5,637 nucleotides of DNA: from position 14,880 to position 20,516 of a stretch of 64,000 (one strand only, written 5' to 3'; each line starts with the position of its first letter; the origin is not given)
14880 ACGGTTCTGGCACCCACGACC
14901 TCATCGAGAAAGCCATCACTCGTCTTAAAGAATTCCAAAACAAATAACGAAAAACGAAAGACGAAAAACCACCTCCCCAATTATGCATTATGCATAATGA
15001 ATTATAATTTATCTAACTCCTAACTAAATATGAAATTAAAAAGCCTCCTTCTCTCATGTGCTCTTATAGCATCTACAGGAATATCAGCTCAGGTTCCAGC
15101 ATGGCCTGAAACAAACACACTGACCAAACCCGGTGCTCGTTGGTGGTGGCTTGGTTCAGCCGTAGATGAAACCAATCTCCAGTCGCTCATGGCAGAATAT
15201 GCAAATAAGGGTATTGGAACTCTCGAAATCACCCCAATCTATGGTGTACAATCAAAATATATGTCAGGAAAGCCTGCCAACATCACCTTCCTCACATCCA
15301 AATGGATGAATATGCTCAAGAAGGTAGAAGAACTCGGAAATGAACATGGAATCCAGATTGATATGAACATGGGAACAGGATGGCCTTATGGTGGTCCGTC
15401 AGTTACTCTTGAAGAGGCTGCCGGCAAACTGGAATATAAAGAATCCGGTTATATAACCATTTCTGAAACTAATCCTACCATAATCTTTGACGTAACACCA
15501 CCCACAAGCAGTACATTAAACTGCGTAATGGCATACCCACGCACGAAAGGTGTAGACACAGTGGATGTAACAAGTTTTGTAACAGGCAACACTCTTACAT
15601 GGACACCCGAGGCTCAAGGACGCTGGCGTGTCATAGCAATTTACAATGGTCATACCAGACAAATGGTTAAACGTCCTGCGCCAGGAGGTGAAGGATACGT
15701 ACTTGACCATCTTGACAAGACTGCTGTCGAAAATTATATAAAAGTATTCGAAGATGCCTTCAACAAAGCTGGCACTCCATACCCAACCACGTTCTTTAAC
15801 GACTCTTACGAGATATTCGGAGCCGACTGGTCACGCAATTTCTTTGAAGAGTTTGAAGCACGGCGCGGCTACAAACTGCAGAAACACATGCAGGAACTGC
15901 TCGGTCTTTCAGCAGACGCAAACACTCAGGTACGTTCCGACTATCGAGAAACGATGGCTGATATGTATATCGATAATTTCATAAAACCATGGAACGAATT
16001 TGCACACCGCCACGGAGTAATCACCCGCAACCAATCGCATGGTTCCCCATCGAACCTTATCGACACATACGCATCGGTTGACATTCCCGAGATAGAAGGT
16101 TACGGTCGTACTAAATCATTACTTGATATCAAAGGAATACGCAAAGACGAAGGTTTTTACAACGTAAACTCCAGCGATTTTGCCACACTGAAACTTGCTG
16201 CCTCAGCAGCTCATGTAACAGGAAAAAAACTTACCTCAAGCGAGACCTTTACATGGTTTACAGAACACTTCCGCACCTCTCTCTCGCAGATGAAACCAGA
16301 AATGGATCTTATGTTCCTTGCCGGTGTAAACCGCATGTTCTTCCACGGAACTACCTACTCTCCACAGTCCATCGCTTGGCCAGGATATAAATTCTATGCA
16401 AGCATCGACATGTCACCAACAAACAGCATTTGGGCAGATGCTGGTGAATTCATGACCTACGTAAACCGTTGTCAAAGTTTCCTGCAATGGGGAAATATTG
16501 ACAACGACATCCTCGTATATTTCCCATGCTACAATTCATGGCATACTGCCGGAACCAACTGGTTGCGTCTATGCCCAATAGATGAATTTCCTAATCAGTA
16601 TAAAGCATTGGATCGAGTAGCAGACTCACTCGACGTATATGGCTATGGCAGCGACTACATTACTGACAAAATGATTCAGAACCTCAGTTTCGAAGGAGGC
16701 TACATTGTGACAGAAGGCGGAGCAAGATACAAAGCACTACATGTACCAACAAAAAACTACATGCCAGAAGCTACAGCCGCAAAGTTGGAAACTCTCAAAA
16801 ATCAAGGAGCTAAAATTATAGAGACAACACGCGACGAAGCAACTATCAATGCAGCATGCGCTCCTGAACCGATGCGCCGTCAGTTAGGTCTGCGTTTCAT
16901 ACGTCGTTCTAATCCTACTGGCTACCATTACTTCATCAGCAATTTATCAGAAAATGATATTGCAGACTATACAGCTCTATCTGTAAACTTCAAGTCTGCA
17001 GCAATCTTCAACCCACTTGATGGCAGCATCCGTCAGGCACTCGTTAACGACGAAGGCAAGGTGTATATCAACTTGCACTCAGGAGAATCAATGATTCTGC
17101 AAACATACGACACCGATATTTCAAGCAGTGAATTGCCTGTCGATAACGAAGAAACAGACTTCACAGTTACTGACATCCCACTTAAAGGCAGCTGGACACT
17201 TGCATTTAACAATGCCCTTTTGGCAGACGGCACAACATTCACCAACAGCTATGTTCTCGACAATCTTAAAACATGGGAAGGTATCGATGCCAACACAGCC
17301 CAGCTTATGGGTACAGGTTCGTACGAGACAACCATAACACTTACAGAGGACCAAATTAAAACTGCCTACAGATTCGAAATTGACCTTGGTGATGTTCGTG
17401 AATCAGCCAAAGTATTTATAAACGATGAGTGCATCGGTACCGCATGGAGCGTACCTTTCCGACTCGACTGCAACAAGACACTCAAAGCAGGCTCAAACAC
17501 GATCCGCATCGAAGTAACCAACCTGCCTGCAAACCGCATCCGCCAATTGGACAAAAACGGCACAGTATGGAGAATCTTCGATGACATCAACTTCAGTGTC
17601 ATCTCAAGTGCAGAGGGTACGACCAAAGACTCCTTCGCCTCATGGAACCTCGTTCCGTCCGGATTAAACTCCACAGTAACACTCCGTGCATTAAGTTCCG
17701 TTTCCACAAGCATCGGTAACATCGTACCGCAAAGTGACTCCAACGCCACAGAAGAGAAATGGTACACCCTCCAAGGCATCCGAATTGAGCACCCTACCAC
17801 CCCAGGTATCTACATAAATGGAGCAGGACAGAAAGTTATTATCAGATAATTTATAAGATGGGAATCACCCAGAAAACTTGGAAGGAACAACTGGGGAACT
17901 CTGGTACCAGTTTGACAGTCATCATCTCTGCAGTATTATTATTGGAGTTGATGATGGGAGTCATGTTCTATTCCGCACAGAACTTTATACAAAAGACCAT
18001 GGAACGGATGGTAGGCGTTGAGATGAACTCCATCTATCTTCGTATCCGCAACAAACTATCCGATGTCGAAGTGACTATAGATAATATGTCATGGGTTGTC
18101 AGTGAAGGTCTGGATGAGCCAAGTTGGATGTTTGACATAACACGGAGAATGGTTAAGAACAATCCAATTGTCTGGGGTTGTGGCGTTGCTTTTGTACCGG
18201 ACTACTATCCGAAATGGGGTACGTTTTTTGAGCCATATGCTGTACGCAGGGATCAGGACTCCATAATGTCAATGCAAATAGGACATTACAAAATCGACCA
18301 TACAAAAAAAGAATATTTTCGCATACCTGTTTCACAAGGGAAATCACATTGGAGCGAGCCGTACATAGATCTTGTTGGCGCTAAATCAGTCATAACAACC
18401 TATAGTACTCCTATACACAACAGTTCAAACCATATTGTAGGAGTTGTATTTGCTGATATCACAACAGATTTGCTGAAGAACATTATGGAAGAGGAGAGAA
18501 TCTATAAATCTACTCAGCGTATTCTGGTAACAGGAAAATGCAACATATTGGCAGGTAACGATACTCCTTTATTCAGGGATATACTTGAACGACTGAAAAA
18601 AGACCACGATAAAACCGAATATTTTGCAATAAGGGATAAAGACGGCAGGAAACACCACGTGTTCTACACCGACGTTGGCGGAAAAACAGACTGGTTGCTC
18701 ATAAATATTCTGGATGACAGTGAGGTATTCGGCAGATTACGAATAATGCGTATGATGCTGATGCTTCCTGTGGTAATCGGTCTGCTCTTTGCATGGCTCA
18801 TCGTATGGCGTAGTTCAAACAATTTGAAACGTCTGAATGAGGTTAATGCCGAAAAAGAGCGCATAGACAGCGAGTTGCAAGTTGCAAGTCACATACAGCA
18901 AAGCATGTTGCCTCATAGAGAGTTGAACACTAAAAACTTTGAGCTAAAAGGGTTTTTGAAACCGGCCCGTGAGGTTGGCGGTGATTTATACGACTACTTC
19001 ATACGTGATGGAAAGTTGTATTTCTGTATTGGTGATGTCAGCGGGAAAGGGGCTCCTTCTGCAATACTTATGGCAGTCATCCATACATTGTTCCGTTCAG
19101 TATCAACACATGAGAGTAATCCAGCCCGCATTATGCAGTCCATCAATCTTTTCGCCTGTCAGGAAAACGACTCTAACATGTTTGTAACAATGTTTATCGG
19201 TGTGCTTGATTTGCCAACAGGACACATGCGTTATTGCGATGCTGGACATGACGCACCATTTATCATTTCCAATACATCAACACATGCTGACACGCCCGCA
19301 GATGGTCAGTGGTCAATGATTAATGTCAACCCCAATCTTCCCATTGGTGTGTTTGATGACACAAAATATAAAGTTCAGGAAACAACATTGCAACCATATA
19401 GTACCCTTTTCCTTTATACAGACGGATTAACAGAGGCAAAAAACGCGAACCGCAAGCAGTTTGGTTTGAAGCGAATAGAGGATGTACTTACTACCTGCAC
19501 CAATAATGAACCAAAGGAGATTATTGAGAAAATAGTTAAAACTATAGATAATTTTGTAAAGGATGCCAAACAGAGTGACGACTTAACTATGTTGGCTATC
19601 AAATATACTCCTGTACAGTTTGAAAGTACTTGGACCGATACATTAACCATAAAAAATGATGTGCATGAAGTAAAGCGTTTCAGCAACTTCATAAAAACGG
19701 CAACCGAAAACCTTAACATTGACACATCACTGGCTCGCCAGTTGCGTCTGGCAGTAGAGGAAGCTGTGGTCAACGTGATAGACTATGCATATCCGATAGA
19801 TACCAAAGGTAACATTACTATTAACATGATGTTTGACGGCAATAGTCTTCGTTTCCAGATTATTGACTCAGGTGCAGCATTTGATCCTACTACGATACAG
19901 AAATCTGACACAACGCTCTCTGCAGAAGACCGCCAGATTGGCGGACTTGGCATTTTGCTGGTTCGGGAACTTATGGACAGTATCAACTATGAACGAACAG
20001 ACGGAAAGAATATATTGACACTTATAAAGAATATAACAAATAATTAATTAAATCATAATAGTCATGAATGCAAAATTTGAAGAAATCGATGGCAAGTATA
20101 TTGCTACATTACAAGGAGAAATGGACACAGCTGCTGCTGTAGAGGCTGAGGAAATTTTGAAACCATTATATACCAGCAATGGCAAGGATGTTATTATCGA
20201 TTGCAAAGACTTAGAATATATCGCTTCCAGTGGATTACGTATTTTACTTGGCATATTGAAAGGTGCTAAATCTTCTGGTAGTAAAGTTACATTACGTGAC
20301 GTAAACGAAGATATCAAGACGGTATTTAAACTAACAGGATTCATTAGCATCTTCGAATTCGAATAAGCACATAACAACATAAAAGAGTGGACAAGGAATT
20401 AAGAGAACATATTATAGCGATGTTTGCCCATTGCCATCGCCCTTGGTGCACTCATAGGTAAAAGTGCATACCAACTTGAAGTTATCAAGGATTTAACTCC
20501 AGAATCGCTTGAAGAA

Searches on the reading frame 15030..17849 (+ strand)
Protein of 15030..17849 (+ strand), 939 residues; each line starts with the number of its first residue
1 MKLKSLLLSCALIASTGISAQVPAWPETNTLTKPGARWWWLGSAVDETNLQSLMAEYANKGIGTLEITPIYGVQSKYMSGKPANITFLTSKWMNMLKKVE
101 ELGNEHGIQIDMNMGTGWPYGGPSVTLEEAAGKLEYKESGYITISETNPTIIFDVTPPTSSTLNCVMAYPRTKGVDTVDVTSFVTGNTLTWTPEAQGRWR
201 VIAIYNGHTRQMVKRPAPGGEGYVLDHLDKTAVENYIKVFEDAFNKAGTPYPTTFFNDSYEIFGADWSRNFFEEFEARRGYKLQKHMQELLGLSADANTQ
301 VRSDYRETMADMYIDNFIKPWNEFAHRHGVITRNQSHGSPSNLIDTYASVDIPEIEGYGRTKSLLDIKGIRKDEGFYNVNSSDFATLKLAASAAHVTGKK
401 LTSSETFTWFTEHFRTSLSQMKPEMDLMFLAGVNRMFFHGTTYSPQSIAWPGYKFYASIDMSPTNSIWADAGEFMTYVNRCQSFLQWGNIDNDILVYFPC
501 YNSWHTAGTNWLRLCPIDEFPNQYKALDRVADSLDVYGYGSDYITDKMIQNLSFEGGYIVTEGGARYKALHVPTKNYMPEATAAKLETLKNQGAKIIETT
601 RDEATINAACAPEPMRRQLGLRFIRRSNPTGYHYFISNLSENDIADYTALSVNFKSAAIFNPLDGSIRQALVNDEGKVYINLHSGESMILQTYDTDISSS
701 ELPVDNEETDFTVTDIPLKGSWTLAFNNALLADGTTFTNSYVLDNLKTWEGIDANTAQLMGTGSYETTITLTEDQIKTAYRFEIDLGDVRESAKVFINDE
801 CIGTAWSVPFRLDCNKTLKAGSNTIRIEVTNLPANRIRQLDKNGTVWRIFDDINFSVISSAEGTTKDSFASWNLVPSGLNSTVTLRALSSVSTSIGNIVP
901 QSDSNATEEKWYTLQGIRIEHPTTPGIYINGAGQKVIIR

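Call 8: search_protein_families(library=pfam, proteins=[window:15030-17849:+], max_evalue=0.001)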
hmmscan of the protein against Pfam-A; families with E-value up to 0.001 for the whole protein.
window:15030-17849:+ (939 aa): 3 families
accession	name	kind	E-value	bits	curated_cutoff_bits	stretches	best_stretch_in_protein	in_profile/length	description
PF17132.9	Glyco_hydro_106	-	1.9e-50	172.6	29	1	175-598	218-624/743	alpha-L-rhamnosidase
PF22666.2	Glyco_hydro_2_N2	-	1.3e-05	25.8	27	1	764-847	51-135/167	Glycosyl hydrolase 2 galactose-binding domain-like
PF02837.24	Glyco_hydro_2_N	-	0.00078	19.9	28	0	753-831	57-135/169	Glycosyl hydrolases family 2, sugar binding domain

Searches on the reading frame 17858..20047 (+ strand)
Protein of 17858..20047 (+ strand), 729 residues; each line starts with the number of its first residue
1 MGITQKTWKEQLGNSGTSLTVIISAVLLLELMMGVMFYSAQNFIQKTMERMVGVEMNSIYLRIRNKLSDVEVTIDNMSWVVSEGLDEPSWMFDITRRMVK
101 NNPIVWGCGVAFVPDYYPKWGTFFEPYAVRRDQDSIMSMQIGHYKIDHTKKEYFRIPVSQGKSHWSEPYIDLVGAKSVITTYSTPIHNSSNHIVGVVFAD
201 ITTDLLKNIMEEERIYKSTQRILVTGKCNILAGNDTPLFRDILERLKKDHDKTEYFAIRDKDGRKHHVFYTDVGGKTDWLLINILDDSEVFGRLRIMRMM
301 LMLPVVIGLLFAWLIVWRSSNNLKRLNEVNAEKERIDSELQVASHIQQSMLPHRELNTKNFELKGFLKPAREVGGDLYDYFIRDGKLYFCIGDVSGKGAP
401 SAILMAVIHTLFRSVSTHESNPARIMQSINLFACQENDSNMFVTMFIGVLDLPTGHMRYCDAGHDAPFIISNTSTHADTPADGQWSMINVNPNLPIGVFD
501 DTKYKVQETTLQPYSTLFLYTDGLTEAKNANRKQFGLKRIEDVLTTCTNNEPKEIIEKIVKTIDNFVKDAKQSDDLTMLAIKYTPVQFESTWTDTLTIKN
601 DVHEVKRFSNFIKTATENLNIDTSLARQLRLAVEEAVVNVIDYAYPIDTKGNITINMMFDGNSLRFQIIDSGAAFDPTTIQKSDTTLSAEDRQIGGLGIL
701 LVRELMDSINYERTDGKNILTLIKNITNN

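Call 8: search_protein_families(library=pfam, proteins=[window:17858-20047:+], max_evalue=0.001)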
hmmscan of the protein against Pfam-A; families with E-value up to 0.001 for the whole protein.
window:17858-20047:+ (729 aa): 5 families
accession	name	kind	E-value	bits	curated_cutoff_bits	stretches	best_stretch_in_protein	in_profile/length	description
PF07228.17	SpoIIE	-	3e-48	164.8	25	1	384-583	2-191/192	Stage II sporulation protein E (SpoIIE)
PF13581.12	HATPase_c_2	-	1.5e-25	90.1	27.4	1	600-724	3-127/127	Histidine kinase-like ATPase domain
PF22673.2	MCP-like_PDC_1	-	1.2e-20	74.5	27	1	93-207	3-112/113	Methyl-accepting chemotaxis protein-like, first PDC sensor domain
PF02518.31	HATPase_c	-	9.5e-07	29.7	26.4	1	627-715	4-97/111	Histidine kinase-, DNA gyrase B-, and HSP90-like ATPase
PF02743.24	dCache_1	-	4.1e-05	23.7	45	1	158-276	106-233/240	Cache domain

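Call 47: search_protein_families(library=ncbifam, proteins=[window:17858-20047:+], max_evalue=0.00001)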
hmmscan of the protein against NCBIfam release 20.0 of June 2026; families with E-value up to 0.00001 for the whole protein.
window:17858-20047:+ (729 aa): 6 families
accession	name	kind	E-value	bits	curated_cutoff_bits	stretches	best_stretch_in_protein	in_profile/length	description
NF038263.1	prot_phos_SiaA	equivalog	2.2e-15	56.3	700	1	327-582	402-656/658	biofilm regulation protein phosphatase SiaA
NF003144.0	PRK04069.1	equivalog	4.3e-14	52.2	145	1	629-726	43-143/161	anti-sigma B factor RsbW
NF045505.1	RR_RssB_Pseudo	equivalog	1.9e-12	46.9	700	1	332-527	148-341/394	two-component system response regulator RssB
TIGR01924.1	rsbW_low_gc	equivalog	1.5e-11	44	155.05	1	628-719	42-137/159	anti-sigma B factor RsbW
TIGR02865.1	spore_II_E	equivalog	4.2e-11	41.6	490.8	1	368-582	561-762/764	stage II sporulation protein E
TIGR01925.2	spIIAB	equivalog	1.5e-08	34.6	135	1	617-717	26-126/137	anti-sigma F factor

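Call 62: search_solved_structures(query=window:17858-20044:+, max_evalue=0.00001)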
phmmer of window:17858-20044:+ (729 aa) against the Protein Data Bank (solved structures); distinct sequences matched with E-value up to 0.00001: 5.
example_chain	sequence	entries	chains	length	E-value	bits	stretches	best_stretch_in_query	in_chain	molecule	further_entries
3ke6_A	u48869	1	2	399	1.5e-13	53.2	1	373-673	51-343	Protein Rv1364c/MT1410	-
3es2_A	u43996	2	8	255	1.1e-11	47.1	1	331-527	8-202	Probable two-component response regulator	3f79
3eq2_A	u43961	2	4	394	2e-11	46.2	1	328-527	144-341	Probable two-component response regulator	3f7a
6k4e_A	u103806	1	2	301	7.2e-10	41.1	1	327-583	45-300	Putative serine phosphatase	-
3lic_A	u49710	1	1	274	4.6e-06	28.5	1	84-207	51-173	Sensor protein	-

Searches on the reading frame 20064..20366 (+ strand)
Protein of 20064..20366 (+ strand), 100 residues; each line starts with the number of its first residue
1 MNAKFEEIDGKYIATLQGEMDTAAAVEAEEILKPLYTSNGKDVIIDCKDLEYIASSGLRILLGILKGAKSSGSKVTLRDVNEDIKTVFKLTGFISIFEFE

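Call 24: search_protein_families(library=pfam, proteins=[window:20064-20366:+], max_evalue=0.001)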
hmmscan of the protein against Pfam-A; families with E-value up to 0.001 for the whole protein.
window:20064-20366:+ (100 aa): 2 families
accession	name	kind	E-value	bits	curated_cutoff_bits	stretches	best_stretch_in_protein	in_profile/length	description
PF01740.26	STAS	-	6.4e-15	55.3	22.6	1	4-98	3-98/106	STAS domain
PF13466.11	STAS_2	-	1e-11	45.3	29.2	1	15-93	2-79/80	STAS domain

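Call 47: search_protein_families(library=ncbifam, proteins=[window:20064-20366:+], max_evalue=0.00001)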
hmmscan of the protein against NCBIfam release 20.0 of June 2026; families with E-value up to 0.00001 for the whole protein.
window:20064-20366:+ (100 aa): 2 families
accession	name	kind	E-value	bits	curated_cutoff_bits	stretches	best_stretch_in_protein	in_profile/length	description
TIGR00377.1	ant_ant_sig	superfamily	5.7e-20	71.2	53.45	1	1-99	3-102/108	anti-sigma factor antagonist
TIGR02886.1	spore_II_AA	equivalog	5.8e-14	52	114.75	1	4-98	2-97/106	anti-sigma F factor antagonist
